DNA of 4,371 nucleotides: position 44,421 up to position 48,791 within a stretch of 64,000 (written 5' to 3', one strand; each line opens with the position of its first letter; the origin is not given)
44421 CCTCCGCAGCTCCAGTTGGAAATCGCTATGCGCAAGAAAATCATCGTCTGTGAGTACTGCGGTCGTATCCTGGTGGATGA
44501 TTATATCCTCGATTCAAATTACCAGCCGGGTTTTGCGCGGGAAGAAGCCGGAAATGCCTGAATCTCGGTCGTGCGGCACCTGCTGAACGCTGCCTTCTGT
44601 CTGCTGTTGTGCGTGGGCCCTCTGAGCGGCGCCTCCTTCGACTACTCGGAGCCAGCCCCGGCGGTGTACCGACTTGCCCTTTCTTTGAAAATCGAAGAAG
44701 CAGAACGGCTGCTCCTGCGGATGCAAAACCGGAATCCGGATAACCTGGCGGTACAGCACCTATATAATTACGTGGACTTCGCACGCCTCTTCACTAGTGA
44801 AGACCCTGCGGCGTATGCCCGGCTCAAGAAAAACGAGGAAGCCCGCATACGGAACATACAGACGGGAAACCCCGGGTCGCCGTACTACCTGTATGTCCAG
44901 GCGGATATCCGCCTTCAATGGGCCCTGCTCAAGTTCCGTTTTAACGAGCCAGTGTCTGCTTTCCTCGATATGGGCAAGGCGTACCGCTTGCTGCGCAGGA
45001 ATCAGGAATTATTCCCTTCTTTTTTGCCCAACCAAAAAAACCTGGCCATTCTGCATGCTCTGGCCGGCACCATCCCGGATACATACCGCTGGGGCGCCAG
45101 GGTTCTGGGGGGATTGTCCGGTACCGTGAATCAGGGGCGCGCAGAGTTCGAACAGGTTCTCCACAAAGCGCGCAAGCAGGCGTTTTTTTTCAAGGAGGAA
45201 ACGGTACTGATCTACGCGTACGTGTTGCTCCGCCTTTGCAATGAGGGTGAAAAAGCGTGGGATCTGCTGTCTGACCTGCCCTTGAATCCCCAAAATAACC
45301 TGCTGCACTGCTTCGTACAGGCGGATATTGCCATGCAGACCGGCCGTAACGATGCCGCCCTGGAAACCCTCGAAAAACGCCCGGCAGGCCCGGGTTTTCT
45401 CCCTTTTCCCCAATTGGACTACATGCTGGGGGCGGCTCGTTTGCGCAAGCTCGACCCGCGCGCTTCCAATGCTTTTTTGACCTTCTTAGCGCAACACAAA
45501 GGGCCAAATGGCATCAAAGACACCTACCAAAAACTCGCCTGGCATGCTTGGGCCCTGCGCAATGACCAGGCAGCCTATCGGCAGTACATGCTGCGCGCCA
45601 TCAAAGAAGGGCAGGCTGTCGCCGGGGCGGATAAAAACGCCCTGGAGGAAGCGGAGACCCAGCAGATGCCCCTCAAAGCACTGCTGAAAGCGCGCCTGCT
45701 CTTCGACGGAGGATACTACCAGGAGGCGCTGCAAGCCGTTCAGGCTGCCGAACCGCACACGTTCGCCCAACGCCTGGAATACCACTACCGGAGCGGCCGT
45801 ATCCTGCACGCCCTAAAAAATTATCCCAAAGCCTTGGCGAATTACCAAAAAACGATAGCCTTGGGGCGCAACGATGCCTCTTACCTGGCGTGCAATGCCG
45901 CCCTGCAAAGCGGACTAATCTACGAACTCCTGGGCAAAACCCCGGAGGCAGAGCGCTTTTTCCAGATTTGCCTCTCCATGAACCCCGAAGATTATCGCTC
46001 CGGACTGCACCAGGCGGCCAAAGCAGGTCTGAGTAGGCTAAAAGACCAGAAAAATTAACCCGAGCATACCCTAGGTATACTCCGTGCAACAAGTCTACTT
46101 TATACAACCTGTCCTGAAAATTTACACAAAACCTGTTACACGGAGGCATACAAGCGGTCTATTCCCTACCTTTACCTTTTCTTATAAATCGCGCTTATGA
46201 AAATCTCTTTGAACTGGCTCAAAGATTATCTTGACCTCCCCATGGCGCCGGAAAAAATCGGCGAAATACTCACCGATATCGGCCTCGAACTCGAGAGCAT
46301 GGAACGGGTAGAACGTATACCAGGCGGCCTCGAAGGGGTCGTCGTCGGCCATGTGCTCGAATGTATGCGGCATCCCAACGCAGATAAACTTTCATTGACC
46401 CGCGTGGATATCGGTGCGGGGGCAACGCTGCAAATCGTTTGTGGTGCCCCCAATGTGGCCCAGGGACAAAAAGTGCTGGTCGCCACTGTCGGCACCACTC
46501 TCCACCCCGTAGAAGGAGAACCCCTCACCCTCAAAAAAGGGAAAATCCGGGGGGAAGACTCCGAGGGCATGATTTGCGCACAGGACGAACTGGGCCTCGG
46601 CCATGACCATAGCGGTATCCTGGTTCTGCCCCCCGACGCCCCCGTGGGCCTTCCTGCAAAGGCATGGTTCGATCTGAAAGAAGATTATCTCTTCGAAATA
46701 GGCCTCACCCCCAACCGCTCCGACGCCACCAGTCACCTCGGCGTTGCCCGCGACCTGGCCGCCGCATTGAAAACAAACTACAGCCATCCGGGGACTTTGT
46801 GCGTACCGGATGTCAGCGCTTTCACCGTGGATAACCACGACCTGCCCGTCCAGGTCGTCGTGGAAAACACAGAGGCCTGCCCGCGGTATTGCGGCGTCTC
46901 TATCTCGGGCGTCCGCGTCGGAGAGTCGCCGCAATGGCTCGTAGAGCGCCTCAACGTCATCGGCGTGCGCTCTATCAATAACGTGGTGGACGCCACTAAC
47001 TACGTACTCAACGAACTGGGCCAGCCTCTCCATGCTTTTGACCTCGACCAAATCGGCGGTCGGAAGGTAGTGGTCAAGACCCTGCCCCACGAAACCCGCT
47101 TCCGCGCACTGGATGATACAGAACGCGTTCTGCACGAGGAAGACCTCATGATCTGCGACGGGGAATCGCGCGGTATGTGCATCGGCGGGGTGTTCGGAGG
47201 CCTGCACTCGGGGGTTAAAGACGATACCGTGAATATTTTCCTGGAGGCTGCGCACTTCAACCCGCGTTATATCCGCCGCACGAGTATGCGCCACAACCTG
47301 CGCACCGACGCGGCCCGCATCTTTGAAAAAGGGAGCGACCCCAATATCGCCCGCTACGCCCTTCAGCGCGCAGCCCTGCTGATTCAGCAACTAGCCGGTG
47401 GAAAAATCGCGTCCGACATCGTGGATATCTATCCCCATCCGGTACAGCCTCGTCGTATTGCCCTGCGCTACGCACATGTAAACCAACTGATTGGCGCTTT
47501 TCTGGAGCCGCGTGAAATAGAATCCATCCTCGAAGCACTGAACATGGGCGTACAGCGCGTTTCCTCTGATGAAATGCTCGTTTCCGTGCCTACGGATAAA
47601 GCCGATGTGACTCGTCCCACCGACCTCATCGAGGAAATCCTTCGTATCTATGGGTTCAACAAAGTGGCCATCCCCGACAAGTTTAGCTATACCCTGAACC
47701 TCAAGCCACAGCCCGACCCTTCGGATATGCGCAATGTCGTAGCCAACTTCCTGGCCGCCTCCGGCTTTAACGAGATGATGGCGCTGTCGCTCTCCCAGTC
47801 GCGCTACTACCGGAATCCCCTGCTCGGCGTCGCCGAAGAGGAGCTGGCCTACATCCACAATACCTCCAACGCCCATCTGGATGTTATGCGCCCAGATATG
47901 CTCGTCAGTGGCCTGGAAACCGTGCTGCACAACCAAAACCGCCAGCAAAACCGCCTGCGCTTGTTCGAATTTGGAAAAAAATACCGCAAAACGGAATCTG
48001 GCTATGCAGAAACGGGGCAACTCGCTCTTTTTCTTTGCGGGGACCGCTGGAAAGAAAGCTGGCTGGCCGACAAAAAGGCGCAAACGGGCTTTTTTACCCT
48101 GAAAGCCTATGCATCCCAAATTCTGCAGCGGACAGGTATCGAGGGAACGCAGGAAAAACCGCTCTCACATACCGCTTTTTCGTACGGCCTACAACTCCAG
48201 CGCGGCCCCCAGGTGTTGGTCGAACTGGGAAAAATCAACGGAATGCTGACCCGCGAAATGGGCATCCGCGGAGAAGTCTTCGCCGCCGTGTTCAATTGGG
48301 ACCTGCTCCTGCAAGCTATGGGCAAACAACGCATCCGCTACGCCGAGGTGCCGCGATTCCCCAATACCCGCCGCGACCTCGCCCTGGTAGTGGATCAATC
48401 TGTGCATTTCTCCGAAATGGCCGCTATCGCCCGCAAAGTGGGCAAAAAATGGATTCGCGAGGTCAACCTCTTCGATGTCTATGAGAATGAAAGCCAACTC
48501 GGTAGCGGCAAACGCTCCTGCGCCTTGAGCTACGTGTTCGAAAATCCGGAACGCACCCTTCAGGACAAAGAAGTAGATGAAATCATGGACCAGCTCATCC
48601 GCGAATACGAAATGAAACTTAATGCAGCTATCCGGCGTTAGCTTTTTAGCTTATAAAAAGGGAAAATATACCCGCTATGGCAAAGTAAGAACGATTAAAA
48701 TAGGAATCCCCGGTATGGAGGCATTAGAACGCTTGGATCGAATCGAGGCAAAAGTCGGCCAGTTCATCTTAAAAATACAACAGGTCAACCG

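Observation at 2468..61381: Dense family of palindromic intergenic repeats bounded by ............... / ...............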

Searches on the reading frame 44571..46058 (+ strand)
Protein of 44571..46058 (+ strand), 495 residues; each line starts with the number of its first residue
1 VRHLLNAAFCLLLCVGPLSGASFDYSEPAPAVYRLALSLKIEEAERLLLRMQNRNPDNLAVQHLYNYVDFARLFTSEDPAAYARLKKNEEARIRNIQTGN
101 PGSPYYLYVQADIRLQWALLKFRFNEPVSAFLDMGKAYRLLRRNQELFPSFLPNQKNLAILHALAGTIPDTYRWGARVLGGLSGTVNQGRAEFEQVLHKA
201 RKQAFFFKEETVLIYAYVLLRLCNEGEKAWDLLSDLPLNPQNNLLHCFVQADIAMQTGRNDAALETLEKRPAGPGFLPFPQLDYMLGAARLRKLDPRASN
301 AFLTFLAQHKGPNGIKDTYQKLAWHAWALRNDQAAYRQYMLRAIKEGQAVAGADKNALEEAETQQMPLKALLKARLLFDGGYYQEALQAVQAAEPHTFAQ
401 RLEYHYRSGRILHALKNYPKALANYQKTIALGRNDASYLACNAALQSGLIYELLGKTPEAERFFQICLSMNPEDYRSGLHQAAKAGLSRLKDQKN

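Call 41: search_protein_families(library=pfam, proteins=[window:44571-46058:+])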
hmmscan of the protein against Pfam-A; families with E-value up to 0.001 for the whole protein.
window:44571-46058:+ (495 aa): 5 families
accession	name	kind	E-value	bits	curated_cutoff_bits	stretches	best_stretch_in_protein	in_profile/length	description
PF00515.34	TPR_1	-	7.3e-07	29.2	27.8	0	404-432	3-31/34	Tetratricopeptide repeat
PF13424.12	TPR_12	-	5.3e-06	27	30.1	1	406-469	7-73/77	Tetratricopeptide repeat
PF13176.12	TPR_7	-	2e-05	24.8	27.9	0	447-473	5-33/36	Tetratricopeptide repeat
PF13181.12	TPR_8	-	3.8e-05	24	25.7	0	445-474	5-34/34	Tetratricopeptide repeat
PF07719.23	TPR_2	-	5e-05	23.6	27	0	403-434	2-33/34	Tetratricopeptide repeat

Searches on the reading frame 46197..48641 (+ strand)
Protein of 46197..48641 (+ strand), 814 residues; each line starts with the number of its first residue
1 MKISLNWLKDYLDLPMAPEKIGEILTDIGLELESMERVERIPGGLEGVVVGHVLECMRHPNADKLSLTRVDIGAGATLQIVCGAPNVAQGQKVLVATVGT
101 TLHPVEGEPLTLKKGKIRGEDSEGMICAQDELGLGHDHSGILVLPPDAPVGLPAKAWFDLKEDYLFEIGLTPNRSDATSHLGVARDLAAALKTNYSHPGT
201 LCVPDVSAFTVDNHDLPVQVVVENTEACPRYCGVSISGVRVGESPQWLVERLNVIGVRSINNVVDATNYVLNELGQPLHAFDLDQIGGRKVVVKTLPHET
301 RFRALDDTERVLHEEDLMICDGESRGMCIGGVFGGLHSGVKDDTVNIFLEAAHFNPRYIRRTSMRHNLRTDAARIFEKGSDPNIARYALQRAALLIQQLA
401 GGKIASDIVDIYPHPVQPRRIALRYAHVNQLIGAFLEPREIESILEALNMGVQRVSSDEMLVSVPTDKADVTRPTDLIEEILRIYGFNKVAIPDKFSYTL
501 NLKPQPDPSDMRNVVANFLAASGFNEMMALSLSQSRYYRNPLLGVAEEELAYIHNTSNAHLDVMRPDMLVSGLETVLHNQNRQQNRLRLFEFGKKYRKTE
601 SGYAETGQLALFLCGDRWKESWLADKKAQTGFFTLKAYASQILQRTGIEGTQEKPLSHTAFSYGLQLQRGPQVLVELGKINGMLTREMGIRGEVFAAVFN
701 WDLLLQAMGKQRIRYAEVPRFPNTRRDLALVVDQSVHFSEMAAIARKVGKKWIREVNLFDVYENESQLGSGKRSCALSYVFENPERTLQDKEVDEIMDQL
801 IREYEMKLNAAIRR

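Call 41: search_protein_families(library=pfam, proteins=[window:46197-48641:+])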
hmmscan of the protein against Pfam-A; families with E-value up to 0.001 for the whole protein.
window:46197-48641:+ (814 aa): 5 families
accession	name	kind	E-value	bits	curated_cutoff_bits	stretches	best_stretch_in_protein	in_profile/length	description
PF03483.22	B3_4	-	5.7e-60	202.3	29.3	1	227-401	1-174/174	B3/4 domain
PF17759.6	tRNA_synthFbeta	-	1.7e-27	96.8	22.4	1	508-700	18-213/214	Phenylalanyl tRNA synthetase beta chain CLM domain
PF03147.19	FDX-ACB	-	3.1e-26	92.1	31.1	1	719-813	1-94/94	Ferredoxin-fold anticodon binding domain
PF01588.26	tRNA_bind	-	9.4e-23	80.6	27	1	48-151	1-94/96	Putative tRNA binding domain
PF03484.21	B5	-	3e-20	72.6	28.6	1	421-487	1-67/67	tRNA synthetase B5 domain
